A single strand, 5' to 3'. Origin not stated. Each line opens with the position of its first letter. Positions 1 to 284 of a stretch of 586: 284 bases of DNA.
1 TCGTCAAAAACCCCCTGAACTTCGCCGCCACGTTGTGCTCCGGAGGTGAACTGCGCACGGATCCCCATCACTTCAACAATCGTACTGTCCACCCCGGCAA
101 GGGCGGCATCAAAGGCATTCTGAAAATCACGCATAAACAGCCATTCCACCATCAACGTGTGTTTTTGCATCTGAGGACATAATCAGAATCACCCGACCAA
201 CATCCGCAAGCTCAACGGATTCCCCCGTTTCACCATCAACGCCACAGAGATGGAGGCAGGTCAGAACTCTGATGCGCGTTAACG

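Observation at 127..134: FI stop and FII start overlap in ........, suggesting translational coupling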

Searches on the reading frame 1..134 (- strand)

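Call 10: search_dna_similar(query=window:1-134:-, collection=phages, mode=protein, max_rows=60, rows=spread, max_evalue=0.001)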
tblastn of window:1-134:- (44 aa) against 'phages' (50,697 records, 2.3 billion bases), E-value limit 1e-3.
Records with a match: 103; places in all: 103; records where one place covers at least 80% of the query: 103.
Best place of each record, by identity: >=99% 1; 95-99% 12; 90-95% 5; <60% 85.
By first word of the organism name: Escherichia 80; Stx1a-converting 10; Enterobacteria 9; Lambdavirus 2; Enterobacter 1; Campylobacter 1.
By host as written in the record: - 41; Escherichia coli 27; Escherichia coli ECOR13 10; Escherichia coli C 8; Escherichia coli str. K-12 substr. MG1655 6; Escherichia coli MC1000 2; Escherichia coli BL21(DE3) 2; Escherichia coli 204576 1; and 6 more.
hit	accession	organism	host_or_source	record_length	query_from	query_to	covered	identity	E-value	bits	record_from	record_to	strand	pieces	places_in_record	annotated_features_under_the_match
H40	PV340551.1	Escherichia phage PhiR12_2_star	Escherichia coli C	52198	1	44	100%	100.0%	7e-21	88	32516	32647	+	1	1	head-tail joining protein FII | DNA packaging protein FI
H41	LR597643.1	Escherichia phage ev017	-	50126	1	44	100%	95.5%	1e-19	84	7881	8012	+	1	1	Phage Hc1 head completion protein | Phage DNA-packaging protein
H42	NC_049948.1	Escherichia phage ev017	-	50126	1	44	100%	95.5%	1e-19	84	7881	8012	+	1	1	head closure Hc1 | DNA packaging chaperone FI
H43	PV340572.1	Escherichia phage PhiR57_1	Escherichia coli ECOR13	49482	1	44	100%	95.5%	1e-19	84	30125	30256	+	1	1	head-tail joining protein FII | DNA packaging protein FI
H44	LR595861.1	Escherichia virus Lambda_4C10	-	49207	1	44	100%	95.5%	1e-19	84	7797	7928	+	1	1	Phage Hc1 head completion protein | Phage DNA-packaging protein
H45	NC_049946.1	Escherichia phage 4A7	-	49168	1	44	100%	95.5%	1e-19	84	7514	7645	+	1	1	head closure Hc1 | DNA packaging chaperone FI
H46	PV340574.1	Escherichia phage PhiR63_2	Escherichia coli ECOR13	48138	1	44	100%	95.5%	1e-19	84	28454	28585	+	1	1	head-tail joining protein FII | DNA packaging protein FI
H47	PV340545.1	Escherichia phage PhiR5_1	Escherichia coli C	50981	1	44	100%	95.5%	2e-19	84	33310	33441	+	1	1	head-tail joining protein FII | DNA packaging protein FI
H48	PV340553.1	Escherichia phage PhiR12_4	Escherichia coli C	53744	1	44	100%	90.9%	9e-18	79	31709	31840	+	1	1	head-tail joining protein FII | DNA packaging protein FI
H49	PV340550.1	Escherichia phage PhiR12_2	Escherichia coli str. K-12 substr. ...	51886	1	44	100%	90.9%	9e-18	79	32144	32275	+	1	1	head-tail joining protein FII | DNA packaging protein FI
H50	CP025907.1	Escherichia phage 204576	Escherichia coli 204576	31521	1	44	100%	90.9%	1e-17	79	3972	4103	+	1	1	record has no annotation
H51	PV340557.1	Escherichia phage PhiR29_2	Escherichia coli C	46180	3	44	95%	54.8%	1e-5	45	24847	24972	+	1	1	head-tail joining protein FII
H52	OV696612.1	Escherichia phage Perceval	-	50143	3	44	95%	54.8%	1e-5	45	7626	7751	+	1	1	head closure protein Hc1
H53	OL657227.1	Escherichia phage 434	Escherichia coli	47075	3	44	95%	54.8%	1e-5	45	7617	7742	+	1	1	distal head completion protein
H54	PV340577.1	Escherichia phage PhiR70_1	Escherichia coli C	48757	3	44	95%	54.8%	1e-5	44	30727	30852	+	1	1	head-tail joining protein FII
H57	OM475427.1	Escherichia phage D2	Escherichia coli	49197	3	44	95%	54.8%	1e-5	44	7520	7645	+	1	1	head-tail joining protein | DNA packaging protein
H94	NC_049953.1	Escherichia phage ev099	-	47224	3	44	95%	52.4%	6e-5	42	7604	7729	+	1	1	head closure Hc1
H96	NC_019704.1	Enterobacteria phage mEp237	Escherichia coli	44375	1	44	100%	50.0%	2e-4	41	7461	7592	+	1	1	head closure Hc1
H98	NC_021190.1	Enterobacteria phage phi80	Escherichia coli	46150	1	44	100%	47.7%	9e-5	42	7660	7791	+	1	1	head closure Hc1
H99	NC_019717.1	Enterobacteria phage HK225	Escherichia coli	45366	1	44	100%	47.7%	9e-4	39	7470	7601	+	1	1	head closure Hc1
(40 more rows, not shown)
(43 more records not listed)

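Call 11: get_annotated_region(hit=H40, flank=700)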
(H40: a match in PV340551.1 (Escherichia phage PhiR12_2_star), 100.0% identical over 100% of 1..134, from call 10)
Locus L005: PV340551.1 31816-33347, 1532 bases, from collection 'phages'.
description: Escherichia phage PhiR12_2_star, complete genome.
organism: Escherichia phage PhiR12_2_star (NCBI taxid 3416473)
taxonomy: Viruses
host: Escherichia coli C; source: -; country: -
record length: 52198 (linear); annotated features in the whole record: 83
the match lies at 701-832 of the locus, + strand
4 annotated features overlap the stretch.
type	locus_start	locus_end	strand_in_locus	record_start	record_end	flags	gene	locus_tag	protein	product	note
CDS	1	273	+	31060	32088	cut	-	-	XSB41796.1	major capsid protein E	head, major capsid protein E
CDS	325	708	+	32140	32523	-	-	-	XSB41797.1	DNA packaging protein FI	head, DNA packaging protein FI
CDS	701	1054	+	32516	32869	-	-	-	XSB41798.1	head-tail joining protein FII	head, head-tail joining protein FII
CDS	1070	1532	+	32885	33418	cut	-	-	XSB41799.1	tail component protein Z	tail, component Z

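Call 12: get_annotated_region(hit=H48, flank=700)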
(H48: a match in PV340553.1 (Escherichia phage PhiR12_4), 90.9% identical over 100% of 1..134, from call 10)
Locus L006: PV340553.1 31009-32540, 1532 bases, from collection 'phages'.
description: Escherichia phage PhiR12_4, complete genome.
organism: Escherichia phage PhiR12_4 (NCBI taxid 3416475)
taxonomy: Viruses
host: Escherichia coli C; source: -; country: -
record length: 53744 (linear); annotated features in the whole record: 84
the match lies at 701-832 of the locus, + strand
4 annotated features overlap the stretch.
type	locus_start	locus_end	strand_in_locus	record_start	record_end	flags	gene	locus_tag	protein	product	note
CDS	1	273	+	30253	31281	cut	-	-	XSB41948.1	major capsid protein E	head, major capsid protein E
CDS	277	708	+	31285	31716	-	-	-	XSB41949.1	DNA packaging protein FI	head, DNA packaging protein FI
CDS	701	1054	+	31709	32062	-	-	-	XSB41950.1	head-tail joining protein FII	head, head-tail joining protein FII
CDS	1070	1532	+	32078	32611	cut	-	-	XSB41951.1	tail component protein Z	tail, component Z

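Call 13: get_annotated_region(hit=H47, flank=700)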
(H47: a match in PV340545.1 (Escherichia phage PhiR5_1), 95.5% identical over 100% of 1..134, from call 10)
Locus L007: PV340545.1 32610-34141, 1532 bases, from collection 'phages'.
description: Escherichia phage PhiR5_1, complete genome.
organism: Escherichia phage PhiR5_1 (NCBI taxid 3416467)
taxonomy: Viruses
host: Escherichia coli C; source: -; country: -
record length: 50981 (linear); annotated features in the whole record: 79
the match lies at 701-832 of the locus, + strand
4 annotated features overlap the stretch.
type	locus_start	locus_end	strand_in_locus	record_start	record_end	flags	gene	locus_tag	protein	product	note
CDS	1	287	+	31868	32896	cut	-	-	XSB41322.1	major capsid protein E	head, major capsid protein E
CDS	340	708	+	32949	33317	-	-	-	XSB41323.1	DNA packaging protein FI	head, DNA packaging protein FI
CDS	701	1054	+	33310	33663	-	-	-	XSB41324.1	head-tail joining protein FII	head, head-tail joining protein FII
CDS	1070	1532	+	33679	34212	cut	-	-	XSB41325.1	tail component protein Z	tail, component Z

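Call 14: get_annotated_region(hit=H57, flank=700)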
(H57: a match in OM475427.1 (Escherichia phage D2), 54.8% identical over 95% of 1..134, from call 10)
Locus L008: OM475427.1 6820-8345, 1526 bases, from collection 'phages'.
description: Escherichia phage D2, partial genome.
organism: Escherichia phage D2 (NCBI taxid 2915331)
taxonomy: Viruses; Duplodnaviria; Heunggongvirae; Uroviricota; Caudoviricetes; Bievrevirus
host: Escherichia coli; source: Eschericia coli lysogens; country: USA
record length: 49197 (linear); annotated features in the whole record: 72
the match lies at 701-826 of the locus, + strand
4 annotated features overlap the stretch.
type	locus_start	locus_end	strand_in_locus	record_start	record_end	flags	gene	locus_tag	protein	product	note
CDS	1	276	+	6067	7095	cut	-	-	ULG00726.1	major capsid protein E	-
CDS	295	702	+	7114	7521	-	-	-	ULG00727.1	DNA packaging protein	DNA packaging protein FI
CDS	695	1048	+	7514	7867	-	-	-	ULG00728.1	head-tail joining protein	head-tail joining protein FII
CDS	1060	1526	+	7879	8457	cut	-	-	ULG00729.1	tail component Z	-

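Call 15: get_annotated_region(hit=H96, flank=700)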
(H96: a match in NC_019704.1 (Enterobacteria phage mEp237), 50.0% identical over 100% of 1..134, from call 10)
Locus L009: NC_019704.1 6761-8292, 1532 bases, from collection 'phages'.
description: Enterobacteria phage mEp237, complete genome.
organism: Enterobacteria phage mEp237 (NCBI taxid 1147151)
taxonomy: Viruses; Duplodnaviria; Heunggongvirae; Uroviricota; Caudoviricetes
host: Escherichia coli; source: -; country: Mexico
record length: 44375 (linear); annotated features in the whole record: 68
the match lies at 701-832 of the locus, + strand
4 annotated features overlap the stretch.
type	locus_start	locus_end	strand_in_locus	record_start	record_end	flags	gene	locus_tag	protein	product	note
CDS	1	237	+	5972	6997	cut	-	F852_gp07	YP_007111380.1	major capsid protein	similar to ZP_07135042 phage major capsid protein E [Escherichia coli MS 115-1]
CDS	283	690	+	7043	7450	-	-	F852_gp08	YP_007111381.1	DNA packaging chaperone FI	similar to ZP_07133962 conserved hypothetical protein [Escherichia coli MS 115-1]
CDS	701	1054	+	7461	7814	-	-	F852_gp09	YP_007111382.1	head closure Hc1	similar to ZP_07133961 phage head-tail attachment [Escherichia coli MS 115-1]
CDS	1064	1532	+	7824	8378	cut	-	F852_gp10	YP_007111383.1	tail protein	similar to NP_046906 gp11 [Enterobacteria phage N15]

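Call 16: get_annotated_region(hit=H98, flank=700)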
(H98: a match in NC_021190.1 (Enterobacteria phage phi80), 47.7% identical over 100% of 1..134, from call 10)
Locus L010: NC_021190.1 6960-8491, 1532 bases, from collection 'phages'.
description: Enterobacteria phage phi80, complete genome.
organism: Enterobacteria phage phi80 (NCBI taxid 10713)
taxonomy: Viruses; Duplodnaviria; Heunggongvirae; Uroviricota; Caudoviricetes
host: Escherichia coli; source: -; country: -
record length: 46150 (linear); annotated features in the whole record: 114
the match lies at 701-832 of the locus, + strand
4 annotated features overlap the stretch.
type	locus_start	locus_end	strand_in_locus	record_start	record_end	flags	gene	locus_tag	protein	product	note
CDS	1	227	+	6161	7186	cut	-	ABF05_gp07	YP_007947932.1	major capsid protein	5; similar to lambda E, N15 gp8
CDS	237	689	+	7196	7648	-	-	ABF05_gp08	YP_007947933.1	DNA packaging chaperone FI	similar to lambda FI, N15 gp9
CDS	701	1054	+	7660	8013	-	-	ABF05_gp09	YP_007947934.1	head closure Hc1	similar to lambda FII, N15 gp10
CDS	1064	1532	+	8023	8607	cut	-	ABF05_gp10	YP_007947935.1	tail protein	similar to lambda Z, N15 gp11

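Call 17: get_annotated_region(hit=H99, flank=700)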
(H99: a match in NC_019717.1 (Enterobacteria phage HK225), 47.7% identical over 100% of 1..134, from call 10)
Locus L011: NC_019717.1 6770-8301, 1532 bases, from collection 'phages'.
description: Enterobacteria phage HK225, complete genome.
organism: Enterobacteria phage HK225 (NCBI taxid 1147144)
taxonomy: Viruses; Duplodnaviria; Heunggongvirae; Uroviricota; Caudoviricetes
host: Escherichia coli; source: -; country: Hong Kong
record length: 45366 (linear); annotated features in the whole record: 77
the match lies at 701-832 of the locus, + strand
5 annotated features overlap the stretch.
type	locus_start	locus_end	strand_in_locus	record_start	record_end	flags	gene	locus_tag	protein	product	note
CDS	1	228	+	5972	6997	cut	-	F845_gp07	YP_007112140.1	major capsid protein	similar to P05481 Enterobacteria phage phi80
regulatory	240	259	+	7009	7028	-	-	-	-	terminator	rho-independent terminator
CDS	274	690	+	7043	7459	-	-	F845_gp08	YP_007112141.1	DNA packaging chaperone FI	similar to NP_046904 gp9 [Enterobacteria phage N15]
CDS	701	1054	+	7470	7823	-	-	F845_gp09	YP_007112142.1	head closure Hc1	similar to NP_040589 head-tail joining protein [Enterobacteria phage lambda]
CDS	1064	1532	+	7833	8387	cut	-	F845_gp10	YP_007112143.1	tail protein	similar to NP_046906 gp11 [Enterobacteria phage N15]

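Call 18: get_annotated_region(hit=H94, flank=700)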
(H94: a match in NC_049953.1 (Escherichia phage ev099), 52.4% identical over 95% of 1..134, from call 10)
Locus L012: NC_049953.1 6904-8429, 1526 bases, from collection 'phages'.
description: Escherichia phage Lambda_ev099 genome assembly, chromosome: 1.
organism: Escherichia phage ev099 (NCBI taxid 2847061)
taxonomy: Viruses; Duplodnaviria; Heunggongvirae; Uroviricota; Caudoviricetes; Radostvirus; Radostvirus ev099
host: -; source: -; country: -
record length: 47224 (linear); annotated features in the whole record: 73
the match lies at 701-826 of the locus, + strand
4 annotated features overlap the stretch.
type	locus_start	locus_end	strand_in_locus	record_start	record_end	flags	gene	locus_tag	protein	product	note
CDS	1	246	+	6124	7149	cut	-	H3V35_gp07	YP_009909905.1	major capsid protein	-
CDS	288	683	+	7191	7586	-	-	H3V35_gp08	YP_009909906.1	DNA packaging chaperone FI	-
CDS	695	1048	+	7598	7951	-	-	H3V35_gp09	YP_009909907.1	head closure Hc1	-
CDS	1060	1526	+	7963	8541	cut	-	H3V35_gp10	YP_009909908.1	tail protein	-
